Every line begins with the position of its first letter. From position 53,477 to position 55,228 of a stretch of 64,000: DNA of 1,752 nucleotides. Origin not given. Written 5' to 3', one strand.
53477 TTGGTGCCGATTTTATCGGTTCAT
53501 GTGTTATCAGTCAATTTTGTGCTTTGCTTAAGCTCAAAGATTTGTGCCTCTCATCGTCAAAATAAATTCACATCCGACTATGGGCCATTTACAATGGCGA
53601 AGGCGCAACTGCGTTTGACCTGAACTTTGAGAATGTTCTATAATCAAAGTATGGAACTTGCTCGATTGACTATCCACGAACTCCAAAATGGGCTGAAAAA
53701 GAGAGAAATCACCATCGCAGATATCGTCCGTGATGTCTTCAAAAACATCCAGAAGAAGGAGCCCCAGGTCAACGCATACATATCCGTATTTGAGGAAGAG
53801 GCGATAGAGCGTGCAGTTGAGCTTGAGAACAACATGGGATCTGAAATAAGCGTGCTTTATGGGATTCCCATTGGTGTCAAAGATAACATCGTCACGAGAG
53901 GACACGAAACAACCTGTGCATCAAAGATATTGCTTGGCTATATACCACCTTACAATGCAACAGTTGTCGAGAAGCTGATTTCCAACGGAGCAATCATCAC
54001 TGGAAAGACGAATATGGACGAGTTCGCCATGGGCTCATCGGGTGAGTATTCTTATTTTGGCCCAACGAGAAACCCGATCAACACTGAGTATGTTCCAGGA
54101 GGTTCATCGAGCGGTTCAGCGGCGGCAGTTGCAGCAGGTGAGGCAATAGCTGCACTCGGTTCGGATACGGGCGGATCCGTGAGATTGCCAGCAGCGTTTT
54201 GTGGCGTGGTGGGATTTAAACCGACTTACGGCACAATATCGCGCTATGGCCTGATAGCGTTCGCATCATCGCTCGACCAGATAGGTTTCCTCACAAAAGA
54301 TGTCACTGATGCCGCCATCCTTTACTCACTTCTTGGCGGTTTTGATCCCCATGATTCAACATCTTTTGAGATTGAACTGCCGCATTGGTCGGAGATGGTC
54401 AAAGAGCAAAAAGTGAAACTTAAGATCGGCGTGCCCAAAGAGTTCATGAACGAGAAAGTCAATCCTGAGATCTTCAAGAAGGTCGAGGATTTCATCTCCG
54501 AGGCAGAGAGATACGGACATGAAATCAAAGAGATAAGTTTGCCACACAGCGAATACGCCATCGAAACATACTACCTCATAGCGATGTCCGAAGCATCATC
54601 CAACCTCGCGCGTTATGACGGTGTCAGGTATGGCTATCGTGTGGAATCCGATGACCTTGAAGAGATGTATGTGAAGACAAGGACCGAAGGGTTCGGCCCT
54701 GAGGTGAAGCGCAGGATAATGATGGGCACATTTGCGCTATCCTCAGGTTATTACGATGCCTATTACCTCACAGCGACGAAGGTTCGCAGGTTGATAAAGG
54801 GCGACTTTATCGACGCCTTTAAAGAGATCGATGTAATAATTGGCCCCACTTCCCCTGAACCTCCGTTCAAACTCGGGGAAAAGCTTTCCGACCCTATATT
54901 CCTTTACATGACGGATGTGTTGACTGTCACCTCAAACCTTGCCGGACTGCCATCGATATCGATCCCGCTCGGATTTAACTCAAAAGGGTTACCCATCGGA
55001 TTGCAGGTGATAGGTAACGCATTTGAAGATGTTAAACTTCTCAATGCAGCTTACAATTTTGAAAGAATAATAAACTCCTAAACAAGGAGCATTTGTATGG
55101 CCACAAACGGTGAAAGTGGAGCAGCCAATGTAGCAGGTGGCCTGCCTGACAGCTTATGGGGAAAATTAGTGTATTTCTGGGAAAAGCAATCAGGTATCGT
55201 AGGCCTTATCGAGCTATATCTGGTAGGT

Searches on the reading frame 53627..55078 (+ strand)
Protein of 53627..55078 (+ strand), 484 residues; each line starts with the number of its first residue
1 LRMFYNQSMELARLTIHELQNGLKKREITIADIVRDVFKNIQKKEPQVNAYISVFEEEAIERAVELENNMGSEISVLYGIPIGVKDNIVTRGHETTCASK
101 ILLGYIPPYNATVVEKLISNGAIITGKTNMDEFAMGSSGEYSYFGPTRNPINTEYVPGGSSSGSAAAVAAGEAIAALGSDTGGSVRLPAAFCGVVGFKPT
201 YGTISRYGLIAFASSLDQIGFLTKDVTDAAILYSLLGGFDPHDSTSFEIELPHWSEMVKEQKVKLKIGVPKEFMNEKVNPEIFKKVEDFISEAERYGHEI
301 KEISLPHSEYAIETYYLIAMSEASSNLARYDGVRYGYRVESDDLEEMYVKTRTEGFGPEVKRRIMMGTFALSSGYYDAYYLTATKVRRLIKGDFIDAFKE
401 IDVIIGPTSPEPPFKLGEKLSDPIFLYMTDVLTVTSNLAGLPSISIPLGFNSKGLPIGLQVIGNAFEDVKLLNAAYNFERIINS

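Call 23: search_protein_families(library=pfam, proteins=[window:53627-55078:+], max_evalue=0.0001)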
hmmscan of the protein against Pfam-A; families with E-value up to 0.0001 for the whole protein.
window:53627-55078:+ (484 aa): 1 family
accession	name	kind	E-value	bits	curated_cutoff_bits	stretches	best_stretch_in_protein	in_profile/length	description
PF01425.27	Amidase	-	9.6e-157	523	27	1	32-472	1-445/445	Amidase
